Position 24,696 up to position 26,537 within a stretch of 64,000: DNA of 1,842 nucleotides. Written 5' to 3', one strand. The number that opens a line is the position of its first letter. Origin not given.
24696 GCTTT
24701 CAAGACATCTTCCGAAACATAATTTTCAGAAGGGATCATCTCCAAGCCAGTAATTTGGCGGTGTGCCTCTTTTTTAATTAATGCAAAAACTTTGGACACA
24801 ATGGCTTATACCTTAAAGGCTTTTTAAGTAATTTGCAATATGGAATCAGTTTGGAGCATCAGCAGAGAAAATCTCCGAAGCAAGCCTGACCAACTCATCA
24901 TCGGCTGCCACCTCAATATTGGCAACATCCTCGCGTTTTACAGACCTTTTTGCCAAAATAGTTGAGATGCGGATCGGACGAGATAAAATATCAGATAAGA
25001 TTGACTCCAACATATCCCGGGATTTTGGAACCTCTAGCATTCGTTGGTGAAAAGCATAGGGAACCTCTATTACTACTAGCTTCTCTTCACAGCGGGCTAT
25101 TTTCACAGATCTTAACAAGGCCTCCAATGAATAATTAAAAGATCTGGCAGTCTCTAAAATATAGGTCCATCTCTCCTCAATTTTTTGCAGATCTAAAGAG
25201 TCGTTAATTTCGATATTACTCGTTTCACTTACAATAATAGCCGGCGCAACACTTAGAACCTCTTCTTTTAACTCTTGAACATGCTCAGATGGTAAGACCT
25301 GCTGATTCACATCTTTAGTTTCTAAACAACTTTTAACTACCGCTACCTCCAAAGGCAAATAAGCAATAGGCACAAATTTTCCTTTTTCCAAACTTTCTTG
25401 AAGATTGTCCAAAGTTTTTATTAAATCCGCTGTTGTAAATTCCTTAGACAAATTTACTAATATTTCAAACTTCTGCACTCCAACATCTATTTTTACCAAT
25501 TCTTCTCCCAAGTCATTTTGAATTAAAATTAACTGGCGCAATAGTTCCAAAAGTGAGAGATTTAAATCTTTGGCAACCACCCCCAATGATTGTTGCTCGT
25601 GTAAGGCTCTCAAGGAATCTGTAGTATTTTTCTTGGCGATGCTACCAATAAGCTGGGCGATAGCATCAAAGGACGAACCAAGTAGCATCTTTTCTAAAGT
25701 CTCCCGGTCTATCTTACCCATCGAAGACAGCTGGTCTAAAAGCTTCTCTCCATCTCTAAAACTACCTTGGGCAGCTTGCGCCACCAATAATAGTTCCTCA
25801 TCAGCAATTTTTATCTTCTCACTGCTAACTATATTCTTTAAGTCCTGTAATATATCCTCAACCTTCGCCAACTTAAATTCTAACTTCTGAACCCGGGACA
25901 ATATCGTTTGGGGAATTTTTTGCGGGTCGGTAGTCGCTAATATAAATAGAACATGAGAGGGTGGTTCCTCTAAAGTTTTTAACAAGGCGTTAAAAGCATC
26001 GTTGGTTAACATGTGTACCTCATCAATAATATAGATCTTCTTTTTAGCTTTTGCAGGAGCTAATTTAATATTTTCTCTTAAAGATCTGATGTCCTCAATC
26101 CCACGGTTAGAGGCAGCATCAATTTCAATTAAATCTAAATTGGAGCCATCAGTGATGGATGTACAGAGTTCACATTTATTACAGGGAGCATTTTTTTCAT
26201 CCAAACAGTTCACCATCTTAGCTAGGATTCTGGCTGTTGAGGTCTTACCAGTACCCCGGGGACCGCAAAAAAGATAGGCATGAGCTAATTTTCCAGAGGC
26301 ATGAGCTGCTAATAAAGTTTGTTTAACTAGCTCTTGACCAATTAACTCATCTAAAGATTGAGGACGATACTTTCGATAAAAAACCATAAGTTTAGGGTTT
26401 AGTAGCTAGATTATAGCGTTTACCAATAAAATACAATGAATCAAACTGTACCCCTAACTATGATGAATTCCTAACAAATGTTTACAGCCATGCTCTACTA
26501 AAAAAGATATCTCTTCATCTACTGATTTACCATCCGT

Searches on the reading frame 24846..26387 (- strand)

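Call 9: search_protein_families(library=pfam, proteins=[window:24846-26387:-], max_evalue=0.001)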
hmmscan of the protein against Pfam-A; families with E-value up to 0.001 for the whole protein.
window:24846-26387:- (513 aa): 14 families
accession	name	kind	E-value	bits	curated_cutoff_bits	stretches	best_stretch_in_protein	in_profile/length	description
PF13177.12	DNA_pol3_delta2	-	2.4e-44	151.6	27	1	18-172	2-158/161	DNA polymerase III, delta subunit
PF00004.35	AAA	-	1e-15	58.7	21.2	1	39-169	2-126/131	ATPase family associated with various cellular activities (AAA)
PF22608.2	DNAX_ATPase_lid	-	2.7e-08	33.9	27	1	179-224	2-47/49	DNA polymerase III clamp loader subunit, ATPase lid domain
PF07728.20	AAA_5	-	2.4e-07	31.3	22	1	39-142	3-93/139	AAA domain (dynein-related subfamily)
PF05496.18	RuvB_N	-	6.9e-07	29.6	27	1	8-61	2-59/159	Holliday junction DNA helicase RuvB P-loop domain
PF13401.12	AAA_22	-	1.2e-06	29.3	27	1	38-151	8-121/130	AAA domain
PF13604.12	AAA_30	-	9e-05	22.7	27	0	23-149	6-122/191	AAA domain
PF20964.2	DnaX_C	-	0.00011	22.6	26.2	1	398-479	7-88/113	DNA polymerase III subunit tau, C-terminal domain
PF12775.13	AAA_7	-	0.00013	22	25.8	0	35-134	33-119/181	P-loop containing dynein motor region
PF13245.12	AAA_19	-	0.0002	22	25.1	0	38-149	14-123/134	AAA domain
PF03215.21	Rad17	-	0.00021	21.7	23.8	0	3-60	9-70/186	Rad17 P-loop domain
PF05673.19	DUF815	-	0.00027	20.6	23.8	1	7-60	22-78/249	Protein of unknown function (DUF815)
PF01078.27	Mg_chelatase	-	0.00036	20.4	20.3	0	12-67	2-54/207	Magnesium chelatase, subunit ChlI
PF13173.12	AAA_14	-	0.00057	20.3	27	0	37-150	4-95/129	AAA domain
